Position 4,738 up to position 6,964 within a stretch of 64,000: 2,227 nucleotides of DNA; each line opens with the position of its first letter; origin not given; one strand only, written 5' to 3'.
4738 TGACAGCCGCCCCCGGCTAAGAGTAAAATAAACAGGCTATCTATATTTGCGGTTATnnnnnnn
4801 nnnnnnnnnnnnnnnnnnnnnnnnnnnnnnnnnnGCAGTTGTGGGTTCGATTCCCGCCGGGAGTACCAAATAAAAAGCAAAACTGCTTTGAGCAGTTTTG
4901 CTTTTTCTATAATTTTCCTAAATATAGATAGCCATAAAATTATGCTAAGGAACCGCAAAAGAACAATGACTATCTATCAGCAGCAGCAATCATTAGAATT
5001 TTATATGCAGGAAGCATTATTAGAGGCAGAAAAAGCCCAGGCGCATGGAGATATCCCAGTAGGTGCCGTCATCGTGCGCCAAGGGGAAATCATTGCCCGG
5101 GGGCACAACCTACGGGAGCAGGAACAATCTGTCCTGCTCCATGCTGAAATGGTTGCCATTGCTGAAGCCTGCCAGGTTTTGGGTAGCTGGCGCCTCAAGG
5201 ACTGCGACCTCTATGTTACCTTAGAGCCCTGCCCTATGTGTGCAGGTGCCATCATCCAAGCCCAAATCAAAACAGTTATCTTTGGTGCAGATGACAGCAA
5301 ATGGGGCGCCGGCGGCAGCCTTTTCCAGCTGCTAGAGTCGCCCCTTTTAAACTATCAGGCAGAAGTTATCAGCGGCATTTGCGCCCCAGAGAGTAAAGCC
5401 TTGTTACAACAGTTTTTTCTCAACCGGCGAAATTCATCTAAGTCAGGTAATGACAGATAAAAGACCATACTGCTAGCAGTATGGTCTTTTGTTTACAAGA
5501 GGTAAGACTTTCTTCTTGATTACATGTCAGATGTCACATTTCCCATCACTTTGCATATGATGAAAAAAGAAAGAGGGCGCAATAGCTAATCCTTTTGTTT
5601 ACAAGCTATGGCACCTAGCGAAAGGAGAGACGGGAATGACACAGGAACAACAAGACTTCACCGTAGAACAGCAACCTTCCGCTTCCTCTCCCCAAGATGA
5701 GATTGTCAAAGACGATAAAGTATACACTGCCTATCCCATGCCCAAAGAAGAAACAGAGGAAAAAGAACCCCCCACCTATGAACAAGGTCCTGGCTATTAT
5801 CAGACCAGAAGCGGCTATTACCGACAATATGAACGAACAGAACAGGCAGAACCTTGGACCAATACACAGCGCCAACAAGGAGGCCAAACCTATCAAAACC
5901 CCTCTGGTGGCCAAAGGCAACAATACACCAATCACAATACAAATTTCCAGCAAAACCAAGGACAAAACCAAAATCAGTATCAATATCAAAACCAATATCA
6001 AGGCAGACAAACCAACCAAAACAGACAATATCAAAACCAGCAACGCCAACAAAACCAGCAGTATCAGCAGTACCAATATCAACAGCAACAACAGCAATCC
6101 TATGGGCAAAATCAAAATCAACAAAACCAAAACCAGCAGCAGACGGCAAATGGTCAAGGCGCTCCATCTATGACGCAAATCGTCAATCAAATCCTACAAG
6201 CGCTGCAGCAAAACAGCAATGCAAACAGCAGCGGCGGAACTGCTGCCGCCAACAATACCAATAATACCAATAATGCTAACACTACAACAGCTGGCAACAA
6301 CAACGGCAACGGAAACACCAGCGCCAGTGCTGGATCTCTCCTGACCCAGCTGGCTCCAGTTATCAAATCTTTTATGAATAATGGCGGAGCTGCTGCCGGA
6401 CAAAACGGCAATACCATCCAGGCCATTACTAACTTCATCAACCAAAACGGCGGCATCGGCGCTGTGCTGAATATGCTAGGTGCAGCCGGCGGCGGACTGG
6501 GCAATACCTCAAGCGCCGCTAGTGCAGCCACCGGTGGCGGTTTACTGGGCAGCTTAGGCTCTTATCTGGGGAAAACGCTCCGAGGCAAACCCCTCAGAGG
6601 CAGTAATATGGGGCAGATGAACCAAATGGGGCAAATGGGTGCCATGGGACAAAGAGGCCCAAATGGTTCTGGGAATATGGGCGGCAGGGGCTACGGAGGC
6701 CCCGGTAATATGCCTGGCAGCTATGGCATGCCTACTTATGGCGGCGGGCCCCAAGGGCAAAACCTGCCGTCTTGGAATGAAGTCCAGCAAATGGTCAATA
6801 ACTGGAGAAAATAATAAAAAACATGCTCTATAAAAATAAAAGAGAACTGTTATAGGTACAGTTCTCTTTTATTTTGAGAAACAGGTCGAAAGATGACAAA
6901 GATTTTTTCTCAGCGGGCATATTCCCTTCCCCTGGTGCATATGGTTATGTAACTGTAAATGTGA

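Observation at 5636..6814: Prion-like Q/N/Y/G-rich low-complexity protein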

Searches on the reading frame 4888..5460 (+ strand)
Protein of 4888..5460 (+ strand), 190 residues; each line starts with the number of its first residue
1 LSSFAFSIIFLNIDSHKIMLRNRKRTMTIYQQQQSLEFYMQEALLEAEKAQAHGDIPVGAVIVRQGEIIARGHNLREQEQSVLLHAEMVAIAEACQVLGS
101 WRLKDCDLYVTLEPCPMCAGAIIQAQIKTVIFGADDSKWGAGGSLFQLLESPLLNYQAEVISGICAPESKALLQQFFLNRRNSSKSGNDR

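Call 3: search_protein_families(library=pfam, proteins=[window:4888-5460:+], max_evalue=0.01)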
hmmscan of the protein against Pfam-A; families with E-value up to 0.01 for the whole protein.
window:4888-5460:+ (190 aa): 3 families
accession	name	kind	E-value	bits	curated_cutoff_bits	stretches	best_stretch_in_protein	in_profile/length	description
PF14437.12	MafB19-deam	-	1.1e-37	129.6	27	1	38-181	5-142/142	MafB19-like deaminase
PF00383.29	dCMP_cyt_deam_1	-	2.1e-34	117.9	25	1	35-133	3-101/102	Cytidine and deoxycytidylate deaminase zinc-binding region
PF14439.12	Bd3614-deam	-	3.9e-07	30.5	38.5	1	59-126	12-78/113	Bd3614-like deaminase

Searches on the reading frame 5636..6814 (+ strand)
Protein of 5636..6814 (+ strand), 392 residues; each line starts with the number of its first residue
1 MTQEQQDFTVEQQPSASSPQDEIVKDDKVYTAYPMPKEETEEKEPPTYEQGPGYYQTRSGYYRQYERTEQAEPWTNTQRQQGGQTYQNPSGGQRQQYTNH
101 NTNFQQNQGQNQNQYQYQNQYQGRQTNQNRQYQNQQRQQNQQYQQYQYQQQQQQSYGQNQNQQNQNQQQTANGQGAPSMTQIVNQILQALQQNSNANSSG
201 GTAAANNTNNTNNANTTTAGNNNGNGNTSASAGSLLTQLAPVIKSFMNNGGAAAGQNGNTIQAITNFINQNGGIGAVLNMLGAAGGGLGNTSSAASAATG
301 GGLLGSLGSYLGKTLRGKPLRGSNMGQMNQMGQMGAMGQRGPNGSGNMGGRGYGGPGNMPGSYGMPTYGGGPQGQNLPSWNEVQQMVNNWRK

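Call 3: search_protein_families(library=pfam, proteins=[window:5636-6814:+], max_evalue=0.01)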
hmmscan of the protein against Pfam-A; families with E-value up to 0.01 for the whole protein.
window:5636-6814:+ (392 aa): 0 families

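Call 4: search_protein_families(library=ncbifam, proteins=[window:5636-6814:+], max_evalue=0.01)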
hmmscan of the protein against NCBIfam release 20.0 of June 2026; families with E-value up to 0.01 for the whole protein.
window:5636-6814:+ (392 aa): 0 families

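Call 7: find_homologous_proteins(query=window:5636-6811:+, max_evalue=0.001)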
Query window:5636-6811:+ (392 aa): 2 proteins with E <= 0.001 among 8000 candidates.
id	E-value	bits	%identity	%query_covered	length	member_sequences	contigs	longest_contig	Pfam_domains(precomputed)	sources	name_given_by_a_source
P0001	6.5e-132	459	73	56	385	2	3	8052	-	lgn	-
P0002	2.3e-53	200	56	56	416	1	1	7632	-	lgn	-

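Call 9: find_encoding_contigs(protein=P0001, flank=8000, max_places=4)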
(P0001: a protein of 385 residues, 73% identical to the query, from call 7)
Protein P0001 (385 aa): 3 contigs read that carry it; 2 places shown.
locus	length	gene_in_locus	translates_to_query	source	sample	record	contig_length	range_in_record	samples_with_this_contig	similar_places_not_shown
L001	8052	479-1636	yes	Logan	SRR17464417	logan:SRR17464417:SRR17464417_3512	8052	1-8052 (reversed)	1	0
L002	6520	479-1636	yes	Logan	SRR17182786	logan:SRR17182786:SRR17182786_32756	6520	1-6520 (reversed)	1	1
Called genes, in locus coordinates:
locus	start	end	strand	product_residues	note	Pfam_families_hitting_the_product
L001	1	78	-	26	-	?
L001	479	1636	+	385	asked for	-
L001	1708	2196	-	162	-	PF01569:PAP2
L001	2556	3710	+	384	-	PF07833:Cu_amine_oxidN1, PF00188:CAP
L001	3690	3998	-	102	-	-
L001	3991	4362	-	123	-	-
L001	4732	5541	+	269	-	-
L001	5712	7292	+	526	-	PF01293:PEPCK_ATP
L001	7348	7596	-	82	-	PF12844:HTH_19, PF01381:HTH_3, PF13560:HTH_31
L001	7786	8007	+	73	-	PF12844:HTH_19, PF01381:HTH_3, PF13443:HTH_26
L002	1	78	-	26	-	?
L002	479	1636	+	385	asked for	-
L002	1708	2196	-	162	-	PF01569:PAP2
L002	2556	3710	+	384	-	PF07833:Cu_amine_oxidN1, PF00188:CAP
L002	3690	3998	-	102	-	-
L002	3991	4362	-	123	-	-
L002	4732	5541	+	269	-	-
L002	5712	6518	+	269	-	?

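Call 10: find_encoding_contigs(protein=P0002, flank=8000, max_places=4)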
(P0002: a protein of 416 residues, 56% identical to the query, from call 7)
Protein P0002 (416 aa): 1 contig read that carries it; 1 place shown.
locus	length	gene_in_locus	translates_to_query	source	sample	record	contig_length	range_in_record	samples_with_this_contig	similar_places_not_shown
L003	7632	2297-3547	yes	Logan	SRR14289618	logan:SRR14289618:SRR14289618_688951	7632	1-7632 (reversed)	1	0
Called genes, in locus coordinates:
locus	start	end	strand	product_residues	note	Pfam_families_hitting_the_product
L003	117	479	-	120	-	-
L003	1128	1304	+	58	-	-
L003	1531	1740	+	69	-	-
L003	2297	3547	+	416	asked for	-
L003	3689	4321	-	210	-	PF14804:Jag_N, PF13083:KH_KhpA-B, PF01424:R3H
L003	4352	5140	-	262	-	PF02096:60KD_IMP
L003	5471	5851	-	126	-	PF00825:Ribonuclease_P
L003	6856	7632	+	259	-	?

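Call 35: predict_structure(alignment_id=A6)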
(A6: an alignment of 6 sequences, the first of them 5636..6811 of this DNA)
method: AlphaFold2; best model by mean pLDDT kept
length: 392 residues; sequences in the alignment: 6
mean_pLDDT: 42.2   pTM: 0.18
mean pLDDT of the five models: 42.2, 40.5, 39.8, 37.8, 37.3
residues with pLDDT >= 90: 0; 70-90: 14; 50-70: 43; < 50: 335
segments of 3 or more residues with pLDDT < 50: 1-123, 152-181, 183-185, 187-263, 271-275, 279-341, 343-355, 357-372
pLDDT, mean of each block of 10 residues (from residue 1): 39 36 42 41 43 46 38 33 31 35 42 46 52 58 51 46 37 38 47 34 29 29 31 44 43 40 49 48 41 34 42 41 38 37 37 41 40 63 82 68
secondary structure, 60 per line:
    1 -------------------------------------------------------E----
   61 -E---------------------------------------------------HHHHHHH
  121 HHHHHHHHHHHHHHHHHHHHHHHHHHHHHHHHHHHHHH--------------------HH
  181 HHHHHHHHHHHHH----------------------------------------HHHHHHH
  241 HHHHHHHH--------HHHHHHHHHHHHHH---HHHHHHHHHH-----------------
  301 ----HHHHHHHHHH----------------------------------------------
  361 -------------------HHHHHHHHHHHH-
elements in order: H114-158 H179-193 H234-248 H257-270 H274-283 H305-314 H380-391

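Call 39: search_protein_families(library=ncbifam, proteins=[L003:117-479:-], max_evalue=0.01)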
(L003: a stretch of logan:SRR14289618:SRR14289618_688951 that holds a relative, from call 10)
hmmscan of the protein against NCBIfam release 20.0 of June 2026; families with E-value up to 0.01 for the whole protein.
L003:117-479:- (120 aa): 0 families

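Call 53: search_protein_families(library=pfam, proteins=[P0002], max_evalue=10)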
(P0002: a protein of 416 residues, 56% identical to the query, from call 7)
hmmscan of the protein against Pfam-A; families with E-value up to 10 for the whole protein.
P0002 (416 aa): 0 families

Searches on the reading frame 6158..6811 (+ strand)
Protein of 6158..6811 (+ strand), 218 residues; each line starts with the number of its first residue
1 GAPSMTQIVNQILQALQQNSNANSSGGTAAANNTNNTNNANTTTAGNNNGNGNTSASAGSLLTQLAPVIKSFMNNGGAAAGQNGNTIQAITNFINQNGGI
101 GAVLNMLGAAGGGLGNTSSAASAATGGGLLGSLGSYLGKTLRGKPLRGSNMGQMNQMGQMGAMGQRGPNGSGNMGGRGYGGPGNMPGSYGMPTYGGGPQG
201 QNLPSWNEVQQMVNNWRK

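Call 13: find_homologous_proteins(query=A2, max_evalue=0.01)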
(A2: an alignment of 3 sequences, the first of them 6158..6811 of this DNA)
Query A2 (3 sequences) (218 aa, profile of the alignment): 3 proteins with E <= 0.01 among 8000 candidates.
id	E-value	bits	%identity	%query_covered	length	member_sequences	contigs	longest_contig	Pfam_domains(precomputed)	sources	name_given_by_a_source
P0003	1.4e-99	350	90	98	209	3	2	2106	-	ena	-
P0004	1.2e-81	291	72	98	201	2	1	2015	-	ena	-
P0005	7.7e-67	243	86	67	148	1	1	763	-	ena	-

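Call 14: find_related_loci(query=A2, collection=genome_contigs, flank=10000)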
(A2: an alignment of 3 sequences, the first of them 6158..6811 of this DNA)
Query A2 (218 aa) in genome_contigs; peptide patterns used: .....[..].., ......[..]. (x = any residue, [..] = any of these).
120 stretches matched a pattern; 2 encode a relative of the query (tblastn E <= 1e-3); 2 distinct loci.
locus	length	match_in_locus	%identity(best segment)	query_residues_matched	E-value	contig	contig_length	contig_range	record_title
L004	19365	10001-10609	74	3-217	8e-76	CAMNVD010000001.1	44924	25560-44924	MAG: uncultured Clostridia bacterium isolate SRR19792984_bin.14_metawrap_v1.3_MAG genome assembly, contig: ERZ12290374_8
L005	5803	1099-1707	71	3-218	7e-68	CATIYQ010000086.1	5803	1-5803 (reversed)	MAG: uncultured Peptococcaceae bacterium isolate iMGMC-1032_1678881701 genome assembly, contig: MegahitA5_156188, whole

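Call 32: search_protein_representatives(alignment_id=A3)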
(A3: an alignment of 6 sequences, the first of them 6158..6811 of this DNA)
Query: 6 sequences, 416 profile positions. Proteins with E-value up to 0.001 (for the whole library): 3; up to 1e-10: 2; up to 1e-30: 2. The best 3 are listed.
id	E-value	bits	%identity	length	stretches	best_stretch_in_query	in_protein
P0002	1.2e-203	693.5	-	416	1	1-411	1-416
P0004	6.8e-108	378.1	-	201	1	209-411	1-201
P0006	5.7e-09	52.2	-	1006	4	276-352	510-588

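Call 38: search_protein_families(library=pfam, proteins=[L004:3057-3542:+, L004:3686-4324:+, L004:4568-5599:+, L004:5655-7082:+, L004:7470-7844:-, L004:8770-9276:+, L004:13799-14563:+, L004:16669-17427:+, L004:17405-17881:+, L004:18012-18536:-], max_evalue=0.001)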
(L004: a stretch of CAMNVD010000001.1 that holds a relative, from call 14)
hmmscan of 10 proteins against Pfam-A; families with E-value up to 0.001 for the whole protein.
L004:3057-3542:+ (161 aa): 3 families
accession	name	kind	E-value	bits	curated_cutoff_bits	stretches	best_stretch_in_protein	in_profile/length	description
PF14437.12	MafB19-deam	-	2e-38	132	27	1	13-155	6-142/142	MafB19-like deaminase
PF00383.29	dCMP_cyt_deam_1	-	1e-32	112.5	25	1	10-107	4-101/102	Cytidine and deoxycytidylate deaminase zinc-binding region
PF14439.12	Bd3614-deam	-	3.3e-07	30.7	38.5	1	34-101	13-79/113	Bd3614-like deaminase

L004:3686-4324:+ (212 aa): 4 families
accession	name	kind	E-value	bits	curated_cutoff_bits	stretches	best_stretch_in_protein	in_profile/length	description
PF13419.12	HAD_2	-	1.5e-41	142.9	23.8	1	6-181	1-178/178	Haloacid dehalogenase-like hydrolase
PF00702.32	Hydrolase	-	2.4e-21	77.4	26.4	1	4-171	2-187/191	haloacid dehalogenase-like hydrolase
PF13242.12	Hydrolase_like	-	2.6e-09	37.3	22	1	137-205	3-74/75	HAD-hyrolase-like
PF12710.13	HAD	-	5.4e-07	30.6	27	1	6-170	1-187/189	haloacid dehalogenase-like hydrolase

L004:4568-5599:+ (343 aa): 1 family
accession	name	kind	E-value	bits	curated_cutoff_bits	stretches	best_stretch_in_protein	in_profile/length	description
PF10646.14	Germane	-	1.7e-33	116.2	23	2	209-317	1-116/117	Sporulation and spore germination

L004:5655-7082:+ (475 aa): 2 families
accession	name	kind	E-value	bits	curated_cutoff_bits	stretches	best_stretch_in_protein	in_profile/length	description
PF07833.16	Cu_amine_oxidN1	-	1.8e-35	121.6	24.2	1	40-149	2-107/108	Copper amine oxidase N-terminal domain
PF00704.34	Glyco_hydro_18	-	4.2e-34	119.1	29.6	1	171-460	4-315/317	Glycosyl hydrolases family 18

L004:7470-7844:- (124 aa): 4 families
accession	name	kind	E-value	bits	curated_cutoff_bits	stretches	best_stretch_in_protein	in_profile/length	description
PF01381.28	HTH_3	-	2.6e-13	50.2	23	1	12-66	1-55/55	Helix-turn-helix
PF12844.13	HTH_19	-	6.2e-09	36.1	30.2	1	11-66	3-58/64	Helix-turn-helix domain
PF13443.12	HTH_26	-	3.3e-08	34.1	22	1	11-67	1-58/63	Cro/C1-type HTH DNA-binding domain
PF13560.12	HTH_31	-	8.1e-07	29.7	27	1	8-65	2-60/64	Helix-turn-helix domain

L004:8770-9276:+ (168 aa): 0 families

L004:13799-14563:+ (254 aa): 0 families

L004:16669-17427:+ (252 aa): 3 families
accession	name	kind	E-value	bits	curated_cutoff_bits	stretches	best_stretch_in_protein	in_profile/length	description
PF13561.12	adh_short_C2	-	2.6e-56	191.3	27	1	13-249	1-236/236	Enoyl-(Acyl carrier protein) reductase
PF00106.31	adh_short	-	2e-44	151.9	26.6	1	7-186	1-180/195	short chain dehydrogenase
PF08659.16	KR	-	3.6e-17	63.3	22.6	1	10-167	4-161/180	KR domain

L004:17405-17881:+ (158 aa): 7 families
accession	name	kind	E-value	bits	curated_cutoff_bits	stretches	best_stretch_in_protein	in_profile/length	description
PF01047.28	MarR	-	6.1e-15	55.3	24.6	1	48-101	5-58/59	MarR family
PF12802.13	MarR_2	-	3.7e-10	40.3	27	1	48-100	7-60/61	MarR family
PF13412.12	HTH_24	-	3.9e-07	30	21.9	1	52-91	9-48/48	Winged helix-turn-helix DNA-binding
PF13601.12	HTH_34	-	7e-05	23.4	27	1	49-119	3-74/80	Winged helix DNA-binding domain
PF13463.12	HTH_27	-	0.00017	22.2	22.2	1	64-110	22-68/68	Winged helix DNA-binding domain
PF22381.2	Staph_reg_Sar_Rot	-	0.00048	20.6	27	0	63-114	28-82/85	Transcriptional regulator SarA/Rot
PF13545.12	HTH_Crp_2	-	0.00075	19.9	27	0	61-92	23-55/70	Crp-like helix-turn-helix domain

L004:18012-18536:- (174 aa): 1 family
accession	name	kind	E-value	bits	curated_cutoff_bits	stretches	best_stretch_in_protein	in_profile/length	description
PF00857.26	Isochorismatase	-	2.2e-29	103.2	27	1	6-169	2-167/175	Isochorismatase domain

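Call 39: search_protein_families(library=ncbifam, proteins=[L004:8770-9276:+, L004:4568-5599:+, L004:13799-14563:+], max_evalue=0.01)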
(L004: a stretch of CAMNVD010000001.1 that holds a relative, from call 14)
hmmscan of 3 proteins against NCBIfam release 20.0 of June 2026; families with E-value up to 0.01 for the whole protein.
L004:8770-9276:+ (168 aa): 0 families

L004:4568-5599:+ (343 aa): 2 families
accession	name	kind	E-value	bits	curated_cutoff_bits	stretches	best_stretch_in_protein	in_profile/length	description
NF010140.0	PRK13615.1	equivalog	5.6e-07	28.5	881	1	209-321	171-289/557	lipoprotein LpqB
NF010139.1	PRK13614.1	equivalog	0.00095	17.7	802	0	208-317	179-292/572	lipoprotein LpqB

L004:13799-14563:+ (254 aa): 0 families

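Call 52: search_solved_structures(query=A2, max_evalue=1)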
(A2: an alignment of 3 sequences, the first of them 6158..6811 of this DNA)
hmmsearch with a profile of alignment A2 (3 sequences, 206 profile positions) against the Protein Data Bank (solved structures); distinct sequences matched with E-value up to 1: 2.
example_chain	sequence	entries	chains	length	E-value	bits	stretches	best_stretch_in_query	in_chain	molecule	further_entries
9r3y_A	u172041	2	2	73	0.69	13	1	46-97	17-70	Actin nucleation-promoting factor WASL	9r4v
8s5t_A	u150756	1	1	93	0.8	12.7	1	45-97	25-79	Neural Wiskott-Aldrich syndrome protein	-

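Call 53: search_protein_families(library=pfam, proteins=[window:6158-6811:+], max_evalue=10)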
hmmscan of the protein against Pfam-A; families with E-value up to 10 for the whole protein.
window:6158-6811:+ (218 aa): 0 families

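Call 67: find_related_loci(query=A2, collection=metagenome_contigs, flank=6000)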
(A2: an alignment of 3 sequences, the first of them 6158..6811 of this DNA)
Query A2 (218 aa) in metagenome_contigs; peptide patterns used: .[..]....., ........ (x = any residue, [..] = any of these).
102 stretches matched a pattern, but none encodes a relative of the query by tblastn (E <= 1e-3).

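Call 76: find_encoding_contigs(protein=P0004, flank=5000, max_places=3)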
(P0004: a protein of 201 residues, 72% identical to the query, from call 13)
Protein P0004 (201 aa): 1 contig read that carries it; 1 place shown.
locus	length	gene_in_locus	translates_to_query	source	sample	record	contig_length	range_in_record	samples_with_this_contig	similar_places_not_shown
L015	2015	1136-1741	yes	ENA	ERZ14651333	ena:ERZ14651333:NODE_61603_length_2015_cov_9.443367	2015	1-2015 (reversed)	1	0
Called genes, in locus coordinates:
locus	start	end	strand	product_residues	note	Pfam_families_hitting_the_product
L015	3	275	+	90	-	?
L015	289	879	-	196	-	-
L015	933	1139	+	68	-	-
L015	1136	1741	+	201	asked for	-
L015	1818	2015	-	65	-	?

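Call 77: find_encoding_contigs(protein=P0003, flank=5000, max_places=3)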
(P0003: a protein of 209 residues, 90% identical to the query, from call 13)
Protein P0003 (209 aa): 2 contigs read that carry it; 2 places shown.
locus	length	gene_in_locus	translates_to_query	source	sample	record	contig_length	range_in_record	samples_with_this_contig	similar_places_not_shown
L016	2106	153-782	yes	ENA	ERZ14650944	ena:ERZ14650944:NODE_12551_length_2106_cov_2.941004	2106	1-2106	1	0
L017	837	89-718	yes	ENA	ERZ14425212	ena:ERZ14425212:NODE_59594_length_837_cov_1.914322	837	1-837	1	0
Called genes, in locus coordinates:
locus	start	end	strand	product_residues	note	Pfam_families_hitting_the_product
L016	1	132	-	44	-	?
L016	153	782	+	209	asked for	-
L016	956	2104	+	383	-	?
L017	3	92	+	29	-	?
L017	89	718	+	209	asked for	-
